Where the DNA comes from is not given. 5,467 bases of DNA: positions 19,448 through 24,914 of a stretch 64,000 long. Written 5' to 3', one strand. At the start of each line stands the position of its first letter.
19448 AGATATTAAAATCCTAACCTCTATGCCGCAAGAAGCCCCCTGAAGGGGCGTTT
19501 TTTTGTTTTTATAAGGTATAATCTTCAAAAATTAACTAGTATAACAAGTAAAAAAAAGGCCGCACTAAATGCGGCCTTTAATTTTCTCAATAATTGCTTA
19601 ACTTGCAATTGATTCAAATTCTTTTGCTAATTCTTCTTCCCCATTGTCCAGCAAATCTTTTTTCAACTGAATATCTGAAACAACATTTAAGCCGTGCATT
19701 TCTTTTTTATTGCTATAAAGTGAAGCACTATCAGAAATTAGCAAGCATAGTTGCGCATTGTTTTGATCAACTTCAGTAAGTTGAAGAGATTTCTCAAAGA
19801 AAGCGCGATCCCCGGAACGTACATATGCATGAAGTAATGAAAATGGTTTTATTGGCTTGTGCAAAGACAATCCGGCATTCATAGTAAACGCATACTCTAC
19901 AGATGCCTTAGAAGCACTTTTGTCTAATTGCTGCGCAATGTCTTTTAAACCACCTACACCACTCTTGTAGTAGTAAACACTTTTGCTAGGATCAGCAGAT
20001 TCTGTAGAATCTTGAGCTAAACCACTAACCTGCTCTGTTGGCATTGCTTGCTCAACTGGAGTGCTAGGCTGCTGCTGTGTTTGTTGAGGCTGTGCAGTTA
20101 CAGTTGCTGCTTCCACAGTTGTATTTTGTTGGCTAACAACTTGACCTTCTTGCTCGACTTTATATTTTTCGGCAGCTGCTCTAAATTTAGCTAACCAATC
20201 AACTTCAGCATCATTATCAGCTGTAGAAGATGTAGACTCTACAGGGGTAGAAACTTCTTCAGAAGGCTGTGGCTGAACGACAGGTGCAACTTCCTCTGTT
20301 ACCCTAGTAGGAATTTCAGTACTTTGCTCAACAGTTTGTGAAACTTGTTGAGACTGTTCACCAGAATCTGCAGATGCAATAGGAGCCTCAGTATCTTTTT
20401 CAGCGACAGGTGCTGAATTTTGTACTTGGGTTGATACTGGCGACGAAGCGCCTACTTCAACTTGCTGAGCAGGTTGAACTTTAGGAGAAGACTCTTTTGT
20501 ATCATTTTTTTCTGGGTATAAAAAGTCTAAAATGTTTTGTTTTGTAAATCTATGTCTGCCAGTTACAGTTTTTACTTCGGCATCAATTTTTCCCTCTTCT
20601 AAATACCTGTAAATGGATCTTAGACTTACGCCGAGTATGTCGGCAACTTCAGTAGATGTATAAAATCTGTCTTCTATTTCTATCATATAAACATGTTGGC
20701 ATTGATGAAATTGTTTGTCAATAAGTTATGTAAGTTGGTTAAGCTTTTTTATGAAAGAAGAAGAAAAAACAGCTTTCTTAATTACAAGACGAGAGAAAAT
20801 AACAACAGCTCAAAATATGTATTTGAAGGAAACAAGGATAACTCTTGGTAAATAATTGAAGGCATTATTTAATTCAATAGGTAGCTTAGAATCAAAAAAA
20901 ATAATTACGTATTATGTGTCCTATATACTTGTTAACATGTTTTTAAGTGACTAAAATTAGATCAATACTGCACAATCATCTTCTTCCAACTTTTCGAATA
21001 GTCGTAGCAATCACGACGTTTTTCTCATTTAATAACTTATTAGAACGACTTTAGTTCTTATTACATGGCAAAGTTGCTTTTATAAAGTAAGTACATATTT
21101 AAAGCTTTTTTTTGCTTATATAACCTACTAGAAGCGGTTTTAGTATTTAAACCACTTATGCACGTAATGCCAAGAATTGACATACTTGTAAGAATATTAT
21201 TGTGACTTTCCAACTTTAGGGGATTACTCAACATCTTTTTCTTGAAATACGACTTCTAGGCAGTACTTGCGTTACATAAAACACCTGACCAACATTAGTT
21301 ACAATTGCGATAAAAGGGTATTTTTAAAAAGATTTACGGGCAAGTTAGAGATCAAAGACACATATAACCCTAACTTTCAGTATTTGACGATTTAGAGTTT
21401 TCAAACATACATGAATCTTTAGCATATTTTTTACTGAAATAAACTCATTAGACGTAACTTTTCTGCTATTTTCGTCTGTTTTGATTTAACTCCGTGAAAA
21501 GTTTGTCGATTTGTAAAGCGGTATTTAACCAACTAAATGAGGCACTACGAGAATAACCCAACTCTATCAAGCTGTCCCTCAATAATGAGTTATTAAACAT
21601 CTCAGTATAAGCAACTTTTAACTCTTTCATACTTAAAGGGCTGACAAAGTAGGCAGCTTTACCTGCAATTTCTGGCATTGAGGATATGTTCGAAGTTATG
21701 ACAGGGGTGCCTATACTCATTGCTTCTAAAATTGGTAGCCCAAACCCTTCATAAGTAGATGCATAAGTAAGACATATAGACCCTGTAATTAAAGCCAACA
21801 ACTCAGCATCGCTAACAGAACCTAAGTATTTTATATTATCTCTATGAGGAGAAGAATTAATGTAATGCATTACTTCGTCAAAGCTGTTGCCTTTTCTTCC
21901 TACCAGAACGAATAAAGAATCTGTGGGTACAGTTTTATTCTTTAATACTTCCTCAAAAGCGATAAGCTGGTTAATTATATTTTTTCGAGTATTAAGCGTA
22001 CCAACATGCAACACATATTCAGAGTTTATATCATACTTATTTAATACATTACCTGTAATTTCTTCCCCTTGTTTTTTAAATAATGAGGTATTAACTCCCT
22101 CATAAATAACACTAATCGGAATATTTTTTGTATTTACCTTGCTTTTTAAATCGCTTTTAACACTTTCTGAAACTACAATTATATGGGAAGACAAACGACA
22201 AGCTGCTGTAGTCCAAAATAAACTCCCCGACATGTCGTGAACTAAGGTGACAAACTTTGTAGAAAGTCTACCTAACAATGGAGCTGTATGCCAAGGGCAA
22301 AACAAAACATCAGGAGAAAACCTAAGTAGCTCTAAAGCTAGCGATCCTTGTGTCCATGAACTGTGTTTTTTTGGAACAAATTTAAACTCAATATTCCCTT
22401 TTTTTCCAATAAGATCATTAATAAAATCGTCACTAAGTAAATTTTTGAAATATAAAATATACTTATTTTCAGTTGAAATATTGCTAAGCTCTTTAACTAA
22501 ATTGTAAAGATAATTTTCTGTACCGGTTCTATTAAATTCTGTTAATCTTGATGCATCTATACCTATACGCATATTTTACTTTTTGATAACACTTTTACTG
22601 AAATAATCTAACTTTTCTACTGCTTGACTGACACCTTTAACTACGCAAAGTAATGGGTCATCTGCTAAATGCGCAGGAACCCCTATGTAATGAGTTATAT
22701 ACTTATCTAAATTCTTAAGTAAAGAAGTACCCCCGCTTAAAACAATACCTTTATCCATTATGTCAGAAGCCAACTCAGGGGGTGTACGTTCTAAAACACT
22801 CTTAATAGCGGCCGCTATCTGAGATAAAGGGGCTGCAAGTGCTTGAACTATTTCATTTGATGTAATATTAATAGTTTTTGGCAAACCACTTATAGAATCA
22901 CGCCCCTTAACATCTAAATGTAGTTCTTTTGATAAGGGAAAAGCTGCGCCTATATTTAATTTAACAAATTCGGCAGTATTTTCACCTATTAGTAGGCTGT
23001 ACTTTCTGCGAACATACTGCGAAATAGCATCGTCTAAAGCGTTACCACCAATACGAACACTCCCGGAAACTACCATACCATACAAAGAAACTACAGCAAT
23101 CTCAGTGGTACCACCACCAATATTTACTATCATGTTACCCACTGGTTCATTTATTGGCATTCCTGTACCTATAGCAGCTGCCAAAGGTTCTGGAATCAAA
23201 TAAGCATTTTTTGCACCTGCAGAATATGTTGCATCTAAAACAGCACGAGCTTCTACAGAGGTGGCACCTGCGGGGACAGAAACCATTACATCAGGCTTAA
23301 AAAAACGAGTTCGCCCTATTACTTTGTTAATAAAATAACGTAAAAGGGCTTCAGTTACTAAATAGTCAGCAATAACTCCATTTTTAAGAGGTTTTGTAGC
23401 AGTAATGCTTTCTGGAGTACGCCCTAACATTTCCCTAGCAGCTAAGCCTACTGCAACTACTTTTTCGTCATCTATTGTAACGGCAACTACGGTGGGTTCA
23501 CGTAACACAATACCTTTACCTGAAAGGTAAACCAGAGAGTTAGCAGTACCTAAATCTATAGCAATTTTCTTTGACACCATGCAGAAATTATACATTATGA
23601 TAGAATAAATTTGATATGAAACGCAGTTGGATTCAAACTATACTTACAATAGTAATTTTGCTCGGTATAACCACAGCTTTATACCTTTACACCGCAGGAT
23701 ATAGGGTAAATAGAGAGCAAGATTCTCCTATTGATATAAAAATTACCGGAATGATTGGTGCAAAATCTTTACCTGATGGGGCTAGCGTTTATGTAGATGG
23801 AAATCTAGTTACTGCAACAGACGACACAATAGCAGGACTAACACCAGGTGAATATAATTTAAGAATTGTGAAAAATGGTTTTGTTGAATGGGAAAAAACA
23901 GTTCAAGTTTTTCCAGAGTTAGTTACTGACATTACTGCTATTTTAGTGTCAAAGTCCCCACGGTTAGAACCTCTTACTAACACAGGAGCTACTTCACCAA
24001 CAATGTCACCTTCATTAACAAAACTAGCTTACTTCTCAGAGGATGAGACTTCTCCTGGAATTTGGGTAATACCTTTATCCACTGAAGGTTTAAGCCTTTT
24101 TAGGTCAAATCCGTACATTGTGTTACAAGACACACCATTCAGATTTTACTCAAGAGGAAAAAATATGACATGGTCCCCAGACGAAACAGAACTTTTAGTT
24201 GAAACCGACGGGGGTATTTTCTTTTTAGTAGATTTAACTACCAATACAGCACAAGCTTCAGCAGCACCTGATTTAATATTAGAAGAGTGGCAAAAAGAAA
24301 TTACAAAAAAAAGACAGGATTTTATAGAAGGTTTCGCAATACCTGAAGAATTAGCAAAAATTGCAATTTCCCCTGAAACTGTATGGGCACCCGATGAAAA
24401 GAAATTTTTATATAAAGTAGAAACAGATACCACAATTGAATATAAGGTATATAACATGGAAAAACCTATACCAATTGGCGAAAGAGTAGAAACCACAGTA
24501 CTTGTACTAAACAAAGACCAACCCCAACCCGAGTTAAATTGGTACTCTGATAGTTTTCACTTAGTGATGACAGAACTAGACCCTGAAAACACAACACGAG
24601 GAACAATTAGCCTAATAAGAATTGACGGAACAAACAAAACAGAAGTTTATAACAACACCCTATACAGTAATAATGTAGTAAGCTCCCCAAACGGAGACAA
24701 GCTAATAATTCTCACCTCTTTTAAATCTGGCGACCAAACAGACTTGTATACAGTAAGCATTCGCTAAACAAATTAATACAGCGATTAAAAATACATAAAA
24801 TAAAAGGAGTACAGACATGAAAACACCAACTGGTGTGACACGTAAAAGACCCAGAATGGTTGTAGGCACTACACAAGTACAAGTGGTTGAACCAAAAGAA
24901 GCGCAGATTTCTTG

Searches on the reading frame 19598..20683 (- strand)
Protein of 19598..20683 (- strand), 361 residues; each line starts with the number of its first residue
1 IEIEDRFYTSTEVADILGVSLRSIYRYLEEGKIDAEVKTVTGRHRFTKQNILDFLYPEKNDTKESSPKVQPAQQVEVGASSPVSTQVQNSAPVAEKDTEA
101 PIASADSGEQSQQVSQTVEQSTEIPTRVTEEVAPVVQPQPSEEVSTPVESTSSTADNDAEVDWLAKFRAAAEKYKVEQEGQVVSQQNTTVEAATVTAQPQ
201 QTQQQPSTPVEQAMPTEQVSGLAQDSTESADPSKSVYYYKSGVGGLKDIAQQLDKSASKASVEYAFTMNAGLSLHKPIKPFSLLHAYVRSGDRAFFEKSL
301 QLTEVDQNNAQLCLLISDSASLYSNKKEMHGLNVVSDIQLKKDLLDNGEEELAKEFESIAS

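Call 43: search_protein_families(library=pfam, proteins=[window:19598-20683:-], max_evalue=0.00001)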
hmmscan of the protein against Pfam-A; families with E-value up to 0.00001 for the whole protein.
window:19598-20683:- (361 aa): 1 family
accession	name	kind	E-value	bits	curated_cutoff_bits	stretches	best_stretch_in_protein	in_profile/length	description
PF12728.13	HTH_17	-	3.4e-09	37.3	27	1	7-55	1-47/51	Helix-turn-helix domain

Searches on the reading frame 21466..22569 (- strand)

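Call 43: search_protein_families(library=pfam, proteins=[window:21466-22569:-], max_evalue=0.00001)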
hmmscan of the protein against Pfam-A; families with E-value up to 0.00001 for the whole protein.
window:21466-22569:- (367 aa): 3 families
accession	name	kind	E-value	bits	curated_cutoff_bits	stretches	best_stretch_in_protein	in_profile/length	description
PF00534.26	Glycos_transf_1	-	2.5e-24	86.2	26.4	1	182-339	14-170/172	Glycosyl transferases group 1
PF13692.12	Glyco_trans_1_4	-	3.3e-17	63.5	27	1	185-324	3-139/142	Glycosyl transferases group 1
PF13439.12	Glyco_transf_4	-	1.6e-10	41.8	28.5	1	16-162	3-169/170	Glycosyltransferase Family 4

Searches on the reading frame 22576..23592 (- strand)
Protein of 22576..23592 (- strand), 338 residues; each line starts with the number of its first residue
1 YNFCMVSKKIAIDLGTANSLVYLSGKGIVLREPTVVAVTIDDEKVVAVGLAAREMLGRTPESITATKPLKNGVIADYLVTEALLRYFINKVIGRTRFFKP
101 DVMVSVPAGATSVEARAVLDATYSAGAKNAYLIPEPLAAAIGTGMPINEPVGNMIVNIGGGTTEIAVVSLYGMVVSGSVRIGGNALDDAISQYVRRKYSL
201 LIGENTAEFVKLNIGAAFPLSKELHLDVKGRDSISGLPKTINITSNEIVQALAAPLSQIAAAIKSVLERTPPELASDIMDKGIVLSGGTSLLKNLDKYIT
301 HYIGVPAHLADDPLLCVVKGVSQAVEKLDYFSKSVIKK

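Call 43: search_protein_families(library=pfam, proteins=[window:22576-23592:-], max_evalue=0.00001)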
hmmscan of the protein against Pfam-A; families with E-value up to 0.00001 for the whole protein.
window:22576-23592:- (338 aa): 4 families
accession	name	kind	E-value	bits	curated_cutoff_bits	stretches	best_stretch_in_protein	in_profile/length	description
PF06723.19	MreB_Mbl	-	3.9e-133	443.8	27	1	8-330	2-324/327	MreB/Mbl protein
PF00012.26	HSP70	-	1.7e-08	33.6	20.6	1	101-198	135-238/599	Hsp70 protein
PF14450.12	FtsA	-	4e-08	34.1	31.8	1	155-310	2-110/127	Cell division protein FtsA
PF00022.25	Actin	-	4.8e-06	25.9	27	0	33-197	31-190/410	Actin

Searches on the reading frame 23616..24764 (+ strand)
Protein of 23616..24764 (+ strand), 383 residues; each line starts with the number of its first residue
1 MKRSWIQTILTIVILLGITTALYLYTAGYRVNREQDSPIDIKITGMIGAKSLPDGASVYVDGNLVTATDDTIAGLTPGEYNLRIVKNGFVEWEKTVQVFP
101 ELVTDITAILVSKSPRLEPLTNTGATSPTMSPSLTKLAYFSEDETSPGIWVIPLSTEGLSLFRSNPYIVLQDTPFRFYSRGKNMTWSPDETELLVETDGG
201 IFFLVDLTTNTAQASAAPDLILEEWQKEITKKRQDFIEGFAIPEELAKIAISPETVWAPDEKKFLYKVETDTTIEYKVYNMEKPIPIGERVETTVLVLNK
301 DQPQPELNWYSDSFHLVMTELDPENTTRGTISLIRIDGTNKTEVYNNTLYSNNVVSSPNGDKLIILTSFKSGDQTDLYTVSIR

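Call 43: search_protein_families(library=pfam, proteins=[window:23616-24764:+], max_evalue=0.00001)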
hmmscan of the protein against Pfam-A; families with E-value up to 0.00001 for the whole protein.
window:23616-24764:+ (383 aa): 1 family
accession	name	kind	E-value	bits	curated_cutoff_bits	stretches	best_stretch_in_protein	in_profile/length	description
PF08308.17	PEGA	-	2.1e-11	44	20.8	1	50-110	7-67/71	PEGA domain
